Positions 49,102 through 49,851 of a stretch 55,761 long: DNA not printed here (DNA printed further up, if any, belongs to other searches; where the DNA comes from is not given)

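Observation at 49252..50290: Panacea (DUF4065) antitoxin with an unannotated MazF-like partner, hard-wired to mtaB by a GTGA overlap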

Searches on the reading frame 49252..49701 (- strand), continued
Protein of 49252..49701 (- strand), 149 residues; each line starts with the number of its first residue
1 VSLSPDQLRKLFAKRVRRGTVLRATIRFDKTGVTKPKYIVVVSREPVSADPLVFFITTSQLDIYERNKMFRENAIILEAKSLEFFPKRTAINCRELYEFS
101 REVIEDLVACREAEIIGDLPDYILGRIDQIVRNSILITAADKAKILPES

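Call 38: fold_search(model_id=the predicted structure, library=pdb)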
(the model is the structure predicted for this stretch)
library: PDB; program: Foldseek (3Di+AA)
matches with E <= 10: 448; with E <= 0.001: 9
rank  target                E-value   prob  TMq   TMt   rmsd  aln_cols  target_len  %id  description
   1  5hk0_C                3.9e-04  1.00  0.57  0.76   2.7       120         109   14  Crystal structure of M. tuberculosis MazF-mt3 (Rv1991c) in complex with RNA (released 2017-01-18)
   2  9g7k_B                4.6e-04  1.00  0.56  0.68   4.6       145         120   15  Staphylococcus aureus MazF in complex with Nanobody 12 (released 2024-07-31)
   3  4mzp_C                6.3e-04  1.00  0.54  0.68   3.5       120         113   14  MazF from S. aureus crystal form III, C2221, 2.7 A (released 2014-05-21)
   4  4mzp_A                6.3e-04  1.00  0.57  0.72   3.7       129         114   15  MazF from S. aureus crystal form III, C2221, 2.7 A (released 2014-05-21)
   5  8zws_B                6.7e-04  1.00  0.56  0.75   2.8       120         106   14  Mtb. MazF-mt3 toxin in compleex with its antitoxin fragmant (released 2025-06-11)
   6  4mzp_B                6.7e-04  1.00  0.55  0.69   3.3       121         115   14  MazF from S. aureus crystal form III, C2221, 2.7 A (released 2014-05-21)
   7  4me7_C                8.5e-04  1.00  0.56  0.74   3.5       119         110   16  Crystal structure of Bacillus subtilis toxin MazF in complex with cognate antitoxin MazE (released 2013-10-23)
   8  4mdx_A                9.0e-04  1.00  0.56  0.71   3.3       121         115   13  Crystal structure of Bacillus subtilis MazF in complex with RNA (released 2013-10-23)
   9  4mzp_E                9.0e-04  1.00  0.52  0.68   3.5       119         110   14  MazF from S. aureus crystal form III, C2221, 2.7 A (released 2014-05-21)
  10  9g7k_E                1.1e-03  1.00  0.53  0.66   3.7       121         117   15  Staphylococcus aureus MazF in complex with Nanobody 12 (released 2024-07-31)
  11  4mzm_B                1.1e-03  1.00  0.49  0.64   3.9       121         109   15  MazF from S. aureus crystal form I, P212121, 2.1 A (released 2014-05-28)
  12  4mzm_A                1.3e-03  1.00  0.58  0.73   3.6       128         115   15  MazF from S. aureus crystal form I, P212121, 2.1 A (released 2014-05-28)
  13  7bxy                  1.5e-03  1.00  0.57  0.71   3.2       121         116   13  mRNA interferase from Bacillus cereus (released 2021-04-28)
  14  9g7k_A                1.6e-03  1.00  0.56  0.69   3.8       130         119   14  Staphylococcus aureus MazF in complex with Nanobody 12 (released 2024-07-31)
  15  4rmo_A                1.6e-03  1.00  0.48  0.46   4.9       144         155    8  Crystal Structure of the CptIN Type III Toxin-Antitoxin System from Eubacterium rectale (released 2015-09-30)
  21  1ne8                  2.7e-03  1.00  0.57  0.71   3.7       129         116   17  YDCE protein from Bacillus subtilis (released 2003-01-14)
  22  4me7_B                2.8e-03  1.00  0.56  0.75   3.3       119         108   16  Crystal structure of Bacillus subtilis toxin MazF in complex with cognate antitoxin MazE (released 2013-10-23)
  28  1m1f_A                1.4e-02  1.00  0.50  0.66   4.2       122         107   16  Kid toxin protein from E.coli plasmid R1 (released 2002-11-20)
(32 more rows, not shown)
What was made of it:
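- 49252..49701 (-): panT: 149-aa toxin with a MazF/PemK-like fold, plus an extra N-terminal helix (5-15) and an extra C-terminal helix (139-145). Lys37 stands in place of the catalytic Arg, and Thr58-Ser59 in place of the catalytic Thr. Foldseek top hits are MazF/Kid/EndoA with TMt 0.66-0.76 (call 38).
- On MazF/CcdB fold superfamily: All 9 Foldseek PDB matches with E <= 0.001 are MazF, and the following hits are almost all MazF/Kid/EndoA/MoxT; probability 1.00 for the leading hits, TMt 0.66-0.76 (call 38).
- Closest known: Canonical MazEF / PemIK / Kis-Kid. Same: Predicted SH3-like barrel with the MazF strand order and a C-terminal helix (TMt 0.66-0.76 to 5hk0, 4mzp, 4me7, 1ne8, 1m1f; call 38).
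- Closest known: Type III toxins CptN / ToxN. Same: CptN (4rmo) appears among the Foldseek hits at rank 15 with E = 1.6e-3 (call 38).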

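Call 43: list_cluster_members(proteins=[P0006, P0007, P0008, P0009, P0010, P0011, P0012, P0013, P0015, P0018])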
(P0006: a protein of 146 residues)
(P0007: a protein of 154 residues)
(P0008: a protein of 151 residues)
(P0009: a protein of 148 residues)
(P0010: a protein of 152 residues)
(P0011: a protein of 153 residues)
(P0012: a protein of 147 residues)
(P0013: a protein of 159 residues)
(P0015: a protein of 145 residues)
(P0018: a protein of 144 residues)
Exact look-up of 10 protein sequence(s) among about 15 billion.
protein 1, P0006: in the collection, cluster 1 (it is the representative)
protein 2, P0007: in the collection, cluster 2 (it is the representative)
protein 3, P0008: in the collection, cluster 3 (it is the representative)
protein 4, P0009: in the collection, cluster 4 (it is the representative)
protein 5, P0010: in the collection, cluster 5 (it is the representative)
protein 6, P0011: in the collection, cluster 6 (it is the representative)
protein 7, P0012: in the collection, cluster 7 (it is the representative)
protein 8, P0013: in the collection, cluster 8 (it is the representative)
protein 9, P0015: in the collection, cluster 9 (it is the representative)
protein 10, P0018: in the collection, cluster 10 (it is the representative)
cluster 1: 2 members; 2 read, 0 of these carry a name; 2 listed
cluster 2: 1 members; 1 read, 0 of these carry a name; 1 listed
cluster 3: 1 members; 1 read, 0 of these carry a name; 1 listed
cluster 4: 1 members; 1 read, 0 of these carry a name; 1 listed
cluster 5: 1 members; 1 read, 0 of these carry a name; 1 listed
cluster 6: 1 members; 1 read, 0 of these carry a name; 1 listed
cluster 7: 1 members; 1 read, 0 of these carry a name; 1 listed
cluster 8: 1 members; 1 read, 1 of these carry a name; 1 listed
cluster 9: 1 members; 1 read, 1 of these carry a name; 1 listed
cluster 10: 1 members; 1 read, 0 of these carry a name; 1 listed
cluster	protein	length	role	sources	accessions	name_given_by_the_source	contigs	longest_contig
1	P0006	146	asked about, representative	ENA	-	-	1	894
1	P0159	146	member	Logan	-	-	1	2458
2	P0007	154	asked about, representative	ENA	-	-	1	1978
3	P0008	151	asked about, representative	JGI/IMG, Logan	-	-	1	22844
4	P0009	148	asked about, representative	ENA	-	-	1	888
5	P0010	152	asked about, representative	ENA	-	-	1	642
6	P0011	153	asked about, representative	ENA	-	-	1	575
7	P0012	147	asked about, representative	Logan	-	-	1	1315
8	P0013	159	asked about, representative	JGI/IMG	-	hypothetical protein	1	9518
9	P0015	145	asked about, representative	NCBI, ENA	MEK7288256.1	MAG: hypothetical protein AAB091_06845 [Elusimicrobiota bacterium]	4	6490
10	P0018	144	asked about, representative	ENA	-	-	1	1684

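Call 44: find_encoding_contigs(protein=P0149, flank=3000, max_places=3)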
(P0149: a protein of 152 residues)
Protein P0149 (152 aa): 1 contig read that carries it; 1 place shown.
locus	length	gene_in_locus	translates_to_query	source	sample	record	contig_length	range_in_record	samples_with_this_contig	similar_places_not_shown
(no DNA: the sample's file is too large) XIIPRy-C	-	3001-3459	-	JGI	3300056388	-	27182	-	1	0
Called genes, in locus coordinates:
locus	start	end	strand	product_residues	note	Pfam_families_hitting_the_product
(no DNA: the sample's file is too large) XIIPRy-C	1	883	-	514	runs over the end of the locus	PF00512:HisKA, PF02518:HATPase_c, PF00072:Response_reg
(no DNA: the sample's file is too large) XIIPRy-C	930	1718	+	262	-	PF00106:adh_short, PF08659:KR (weak), PF13561:adh_short_C2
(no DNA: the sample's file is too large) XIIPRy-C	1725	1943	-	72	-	-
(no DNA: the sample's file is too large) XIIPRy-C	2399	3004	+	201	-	PF13274:SocA_Panacea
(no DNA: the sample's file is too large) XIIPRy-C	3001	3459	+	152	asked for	-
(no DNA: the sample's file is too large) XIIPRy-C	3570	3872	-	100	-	PF11950:DUF3467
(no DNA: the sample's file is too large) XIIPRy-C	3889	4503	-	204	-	PF13560:HTH_31, PF01381:HTH_3, PF12844:HTH_19 (weak), PF13443:HTH_26 (weak)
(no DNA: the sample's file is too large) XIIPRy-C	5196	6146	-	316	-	PF12760:Zn_ribbon_IS1595, PF12762:DDE_Tnp_IS1595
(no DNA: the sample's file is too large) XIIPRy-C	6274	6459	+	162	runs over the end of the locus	PF13404:HTH_AsnC-type, PF13412:HTH_24, PF09339:HTH_IclR (weak), PF01037:AsnC_trans_reg, PF22482:AsnC_trans_reg_3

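Call 45: find_encoding_contigs(protein=P0092, flank=3000, max_places=3)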
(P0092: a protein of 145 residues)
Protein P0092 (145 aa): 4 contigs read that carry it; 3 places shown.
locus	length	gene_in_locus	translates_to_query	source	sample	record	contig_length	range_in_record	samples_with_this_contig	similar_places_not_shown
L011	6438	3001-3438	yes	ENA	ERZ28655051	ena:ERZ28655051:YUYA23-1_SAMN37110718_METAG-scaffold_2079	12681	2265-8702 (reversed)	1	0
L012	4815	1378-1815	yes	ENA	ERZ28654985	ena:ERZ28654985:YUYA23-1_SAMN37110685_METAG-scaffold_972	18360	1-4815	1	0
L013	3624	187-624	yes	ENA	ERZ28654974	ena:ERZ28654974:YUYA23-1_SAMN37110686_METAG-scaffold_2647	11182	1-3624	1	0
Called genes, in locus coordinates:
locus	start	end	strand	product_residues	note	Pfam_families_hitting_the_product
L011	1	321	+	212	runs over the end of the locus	-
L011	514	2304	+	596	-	PF00009:GTP_EFTU, PF01926:MMR_HSR1 (weak), PF22042:EF-G_D2, PF03144:GTP_EFTU_D2, PF00679:EFG_C, PF21018:BipA_C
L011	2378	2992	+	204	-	PF13274:SocA_Panacea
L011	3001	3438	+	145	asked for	PF02452:PemK_toxin (faint)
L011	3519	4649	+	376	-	PF08713:DNA_alkylation (weak)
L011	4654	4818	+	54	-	-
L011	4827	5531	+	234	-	PF00657:Lipase_GDSL, PF13472:Lipase_GDSL_2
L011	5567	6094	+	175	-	PF00560:LRR_1 (faint), PF23598:LRR_14, PF13855:LRR_8, PF12799:LRR_4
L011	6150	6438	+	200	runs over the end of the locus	-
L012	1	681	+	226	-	?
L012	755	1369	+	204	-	PF13274:SocA_Panacea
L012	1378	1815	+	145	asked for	PF02452:PemK_toxin (faint)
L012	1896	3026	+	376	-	PF08713:DNA_alkylation (weak)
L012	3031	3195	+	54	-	-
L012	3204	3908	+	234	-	PF00657:Lipase_GDSL, PF13472:Lipase_GDSL_2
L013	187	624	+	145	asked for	PF02452:PemK_toxin (faint)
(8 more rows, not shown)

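Call 46: find_encoding_contigs(protein=P0157, flank=3000, max_places=3)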
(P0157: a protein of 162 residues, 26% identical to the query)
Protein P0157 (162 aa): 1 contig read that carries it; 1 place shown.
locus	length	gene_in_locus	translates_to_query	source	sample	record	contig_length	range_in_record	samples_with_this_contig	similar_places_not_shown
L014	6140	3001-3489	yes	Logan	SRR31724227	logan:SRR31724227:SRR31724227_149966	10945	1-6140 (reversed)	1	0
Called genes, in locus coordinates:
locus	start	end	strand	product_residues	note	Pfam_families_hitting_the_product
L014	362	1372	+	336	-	-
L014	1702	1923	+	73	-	-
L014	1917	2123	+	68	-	-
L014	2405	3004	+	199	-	PF13274:SocA_Panacea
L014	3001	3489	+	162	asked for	-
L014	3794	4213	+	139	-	-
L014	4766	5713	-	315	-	PF12760:Zn_ribbon_IS1595, PF12762:DDE_Tnp_IS1595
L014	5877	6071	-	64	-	-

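Call 47: find_encoding_contigs(protein=P0090, flank=3000, max_places=3)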
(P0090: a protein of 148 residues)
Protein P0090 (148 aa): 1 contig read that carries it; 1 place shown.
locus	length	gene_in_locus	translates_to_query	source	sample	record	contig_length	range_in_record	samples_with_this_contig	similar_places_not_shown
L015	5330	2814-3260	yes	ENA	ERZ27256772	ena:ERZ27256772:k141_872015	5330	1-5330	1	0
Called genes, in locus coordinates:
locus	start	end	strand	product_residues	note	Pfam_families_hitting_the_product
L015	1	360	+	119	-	?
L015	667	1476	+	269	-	-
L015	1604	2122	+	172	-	PF13392:HNH_3 (weak), PF00847:AP2 (weak)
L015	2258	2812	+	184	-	PF13274:SocA_Panacea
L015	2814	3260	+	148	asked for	PF02452:PemK_toxin (weak)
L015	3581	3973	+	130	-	PF05973:Gp49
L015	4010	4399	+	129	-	PF13443:HTH_26 (faint)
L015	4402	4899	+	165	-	-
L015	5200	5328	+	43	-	?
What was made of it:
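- Others lie near IS1595 transposases and other TA genes (calls 44, 46, 47).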

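Call 51: search_dna_similar(query=window:49252-49701:-, collection=plasmids, mode=protein, max_evalue=0.1, max_rows=15)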
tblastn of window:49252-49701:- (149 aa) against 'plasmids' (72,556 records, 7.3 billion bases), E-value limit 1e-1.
No match.

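Call 52: search_dna_similar(query=window:49252-49701:-, collection=phages, mode=protein, max_evalue=0.1, max_rows=15)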
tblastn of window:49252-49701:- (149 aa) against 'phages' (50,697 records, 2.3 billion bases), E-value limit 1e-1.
No match.
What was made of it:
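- Tried and rejected: tblastn against the plasmid and phage collections found nothing (calls 51, 52).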

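Call 53: list_cluster_members(proteins=[P0020, P0023, P0026, P0031, P0035, P0040, P0045, P0048, P0054, P0063])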
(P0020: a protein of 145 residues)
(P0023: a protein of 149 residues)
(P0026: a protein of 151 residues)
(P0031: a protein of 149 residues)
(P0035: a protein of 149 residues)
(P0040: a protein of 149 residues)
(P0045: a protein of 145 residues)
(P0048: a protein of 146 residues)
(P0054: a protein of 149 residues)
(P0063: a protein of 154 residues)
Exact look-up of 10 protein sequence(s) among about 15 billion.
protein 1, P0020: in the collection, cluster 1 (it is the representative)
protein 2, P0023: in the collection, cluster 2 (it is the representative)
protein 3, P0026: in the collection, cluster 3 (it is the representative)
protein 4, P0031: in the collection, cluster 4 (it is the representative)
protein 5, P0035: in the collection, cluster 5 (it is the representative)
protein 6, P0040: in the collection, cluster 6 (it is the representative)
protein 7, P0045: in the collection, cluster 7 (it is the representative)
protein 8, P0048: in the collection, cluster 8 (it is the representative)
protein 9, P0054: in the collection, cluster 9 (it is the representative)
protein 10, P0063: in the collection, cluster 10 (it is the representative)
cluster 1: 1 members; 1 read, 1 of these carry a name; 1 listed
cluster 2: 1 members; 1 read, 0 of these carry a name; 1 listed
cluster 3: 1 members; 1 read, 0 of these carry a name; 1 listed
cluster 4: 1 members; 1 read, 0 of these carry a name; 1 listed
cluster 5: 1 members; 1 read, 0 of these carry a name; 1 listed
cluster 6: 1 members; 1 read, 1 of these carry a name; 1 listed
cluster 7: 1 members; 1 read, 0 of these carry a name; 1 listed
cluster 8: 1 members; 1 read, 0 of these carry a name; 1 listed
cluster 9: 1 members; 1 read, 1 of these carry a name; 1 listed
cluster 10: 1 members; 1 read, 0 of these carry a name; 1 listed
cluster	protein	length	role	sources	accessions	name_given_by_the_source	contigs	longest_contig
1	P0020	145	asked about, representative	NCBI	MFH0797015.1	MAG: hypothetical protein V2A65_08185 [Candidatus Omnitrophota bacterium]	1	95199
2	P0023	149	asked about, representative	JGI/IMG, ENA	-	-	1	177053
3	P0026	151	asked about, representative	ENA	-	-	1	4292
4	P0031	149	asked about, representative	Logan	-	-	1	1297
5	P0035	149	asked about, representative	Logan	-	-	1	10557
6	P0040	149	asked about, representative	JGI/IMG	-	hypothetical protein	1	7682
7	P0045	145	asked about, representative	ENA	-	-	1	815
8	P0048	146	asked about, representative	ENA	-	-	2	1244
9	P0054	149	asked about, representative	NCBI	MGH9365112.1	MAG: hypothetical protein ACRD1B_07605 [Thermoanaerobaculia bacterium]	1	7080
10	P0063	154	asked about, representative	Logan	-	-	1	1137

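Call 60: fold_search(model_id=the predicted structure, library=viral)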
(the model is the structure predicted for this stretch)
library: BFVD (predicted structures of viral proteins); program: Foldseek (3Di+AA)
matches with E <= 10: 728; with E <= 0.001: 2
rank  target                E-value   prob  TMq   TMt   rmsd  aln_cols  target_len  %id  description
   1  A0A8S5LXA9            5.9e-05  1.00  0.56  0.66   3.4       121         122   16  Endoribonuclease [Siphoviridae sp. ctRiO19]
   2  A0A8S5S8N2            7.9e-04  1.00  0.61  0.74   3.2       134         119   17  PemK-like protein [Phage sp. ctGns7]
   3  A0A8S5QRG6            3.2e-03  1.00  0.51  0.35   5.0       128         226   11  PemK-like protein [Myoviridae sp. ctgXL3]
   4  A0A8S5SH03            4.1e-03  0.99  0.49  0.51   8.1       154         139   12  PemK-like protein [Siphoviridae sp. ctBCr48]
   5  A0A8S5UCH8            7.4e-03  0.97  0.46  0.29   9.7       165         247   13  PemK-like protein [Siphoviridae sp. ctgN495]
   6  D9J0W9                1.5e-02  0.99  0.48  0.36   4.9       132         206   10  Gp171 [Brochothrix phage A9]
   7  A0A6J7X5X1            1.6e-02  1.00  0.41  0.57   5.5       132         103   13  Uncharacterized protein [uncultured Caudovirales phage]
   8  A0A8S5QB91            2.8e-02  0.96  0.39  0.33   8.5       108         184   13  PemK-like protein [Myoviridae sp. ctdv95]
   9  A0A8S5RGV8            3.0e-02  0.99  0.39  0.24   3.7        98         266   14  PemK-like protein [virus sp. ctiha2]
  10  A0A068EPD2            3.8e-02  0.97  0.37  0.29   7.5       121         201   12  Uncharacterized protein [Bacillus phage CP-51]
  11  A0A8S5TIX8            4.3e-02  0.99  0.52  0.28   7.0       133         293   16  Uncharacterized protein [Myoviridae sp. ctXXl13]
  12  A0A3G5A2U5            4.6e-02  0.60  0.34  0.34   9.5       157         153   11  Uncharacterized protein [Harvfovirus sp.]
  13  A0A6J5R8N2            5.1e-02  0.90  0.46  0.10   8.1       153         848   18  Uncharacterized protein [uncultured Caudovirales phage]
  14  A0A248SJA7            9.4e-02  0.13  0.21  0.12  18.2       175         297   10  (no name in the UniProt tables at hand)
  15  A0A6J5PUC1            1.2e-01  0.12  0.21  0.17  14.9       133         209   10  Uncharacterized protein [uncultured Caudovirales phage]
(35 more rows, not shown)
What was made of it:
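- On MazF/CcdB fold superfamily: The top BFVD hits are PemK-like (call 60).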

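Call 74: search_protein_families(library=phrogs, proteins=[window:49252-49701:-], max_evalue=0.1)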
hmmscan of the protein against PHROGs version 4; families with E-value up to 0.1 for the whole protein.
window:49252-49701:- (149 aa): 0 families

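Call 75: find_encoding_contigs(protein=P0154, flank=2500, max_places=2)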
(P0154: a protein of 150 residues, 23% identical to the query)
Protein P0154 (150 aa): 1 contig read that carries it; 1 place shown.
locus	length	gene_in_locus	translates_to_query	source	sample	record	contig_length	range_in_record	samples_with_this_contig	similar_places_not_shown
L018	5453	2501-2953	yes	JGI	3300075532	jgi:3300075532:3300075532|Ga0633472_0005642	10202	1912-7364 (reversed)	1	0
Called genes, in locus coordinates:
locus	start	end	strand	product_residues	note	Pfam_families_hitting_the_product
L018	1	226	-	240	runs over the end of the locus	-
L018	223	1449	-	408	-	PF13356:Arm-DNA-bind_3, PF22022:Phage_int_M, PF00589:Phage_integrase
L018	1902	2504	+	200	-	PF13274:SocA_Panacea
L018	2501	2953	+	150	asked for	-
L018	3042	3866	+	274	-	-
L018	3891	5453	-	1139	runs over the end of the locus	PF02384:N6_Mtase, PF20473:MmeI_Mtase (weak), PF18135:Type_ISP_C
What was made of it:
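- One family member sits beside a phage integrase and a Type ISP restriction-modification gene (call 75).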

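Call 76: find_encoding_contigs(protein=P0158, flank=2500, max_places=2)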
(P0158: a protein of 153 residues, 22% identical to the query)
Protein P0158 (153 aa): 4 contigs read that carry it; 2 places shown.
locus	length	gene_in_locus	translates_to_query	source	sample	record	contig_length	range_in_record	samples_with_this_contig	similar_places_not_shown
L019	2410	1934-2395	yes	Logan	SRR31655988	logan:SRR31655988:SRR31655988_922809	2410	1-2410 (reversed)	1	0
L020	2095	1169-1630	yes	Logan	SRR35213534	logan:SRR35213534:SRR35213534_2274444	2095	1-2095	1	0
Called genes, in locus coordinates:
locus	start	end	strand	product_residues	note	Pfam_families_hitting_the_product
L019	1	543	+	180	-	?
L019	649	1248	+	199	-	-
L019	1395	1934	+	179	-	PF13274:SocA_Panacea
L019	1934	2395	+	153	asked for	-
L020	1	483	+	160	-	?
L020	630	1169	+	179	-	PF13274:SocA_Panacea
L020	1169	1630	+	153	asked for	-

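Call 80: list_cluster_members(proteins=[P0070, P0078, P0087, P0096, P0104, P0112, P0120, P0128, P0137, P0147])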
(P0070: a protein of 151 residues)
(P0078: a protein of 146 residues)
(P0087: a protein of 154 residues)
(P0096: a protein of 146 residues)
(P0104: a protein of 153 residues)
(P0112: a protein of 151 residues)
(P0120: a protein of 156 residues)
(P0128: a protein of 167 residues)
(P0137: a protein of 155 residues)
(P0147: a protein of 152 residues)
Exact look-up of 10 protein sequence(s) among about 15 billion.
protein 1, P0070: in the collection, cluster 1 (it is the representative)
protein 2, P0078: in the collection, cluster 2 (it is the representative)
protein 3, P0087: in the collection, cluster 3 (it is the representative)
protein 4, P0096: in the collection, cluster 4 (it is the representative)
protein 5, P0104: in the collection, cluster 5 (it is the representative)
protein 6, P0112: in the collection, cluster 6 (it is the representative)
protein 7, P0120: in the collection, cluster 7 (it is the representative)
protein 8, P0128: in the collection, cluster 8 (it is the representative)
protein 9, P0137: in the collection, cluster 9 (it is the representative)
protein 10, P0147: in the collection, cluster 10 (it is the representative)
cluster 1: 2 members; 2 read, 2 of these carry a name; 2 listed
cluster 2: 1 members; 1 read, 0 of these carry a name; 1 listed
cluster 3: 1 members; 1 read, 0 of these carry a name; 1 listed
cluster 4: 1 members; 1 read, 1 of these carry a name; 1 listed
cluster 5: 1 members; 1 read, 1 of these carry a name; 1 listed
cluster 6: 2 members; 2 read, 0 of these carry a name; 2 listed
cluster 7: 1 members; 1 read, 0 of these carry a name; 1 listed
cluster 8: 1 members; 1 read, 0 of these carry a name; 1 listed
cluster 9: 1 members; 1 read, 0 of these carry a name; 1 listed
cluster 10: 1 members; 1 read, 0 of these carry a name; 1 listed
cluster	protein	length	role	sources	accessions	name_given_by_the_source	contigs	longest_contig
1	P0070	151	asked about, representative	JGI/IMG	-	hypothetical protein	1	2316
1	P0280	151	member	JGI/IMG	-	hypothetical protein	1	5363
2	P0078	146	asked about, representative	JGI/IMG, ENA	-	-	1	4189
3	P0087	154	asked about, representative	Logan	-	-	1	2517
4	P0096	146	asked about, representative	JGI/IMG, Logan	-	hypothetical protein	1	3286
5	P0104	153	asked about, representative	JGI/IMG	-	hypothetical protein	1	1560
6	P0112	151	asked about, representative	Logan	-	-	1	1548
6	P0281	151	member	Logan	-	-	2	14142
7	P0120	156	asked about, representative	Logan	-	-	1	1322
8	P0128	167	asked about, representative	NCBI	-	-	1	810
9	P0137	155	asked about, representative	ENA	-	-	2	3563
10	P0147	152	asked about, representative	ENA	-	-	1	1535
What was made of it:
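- Closest known: PanAT systems with MazF-like PanT toxins. Different: All 30 sampled members of this family come from metagenomes or MAGs, and none from RefSeq isolates (calls 43, 53, 80).
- Tried and rejected: All three cluster look-ups (30 proteins) gave only metagenome or MAG entries (calls 43, 53, 80), and the sequences of T5, T6, T8 and T25 were unavailable.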
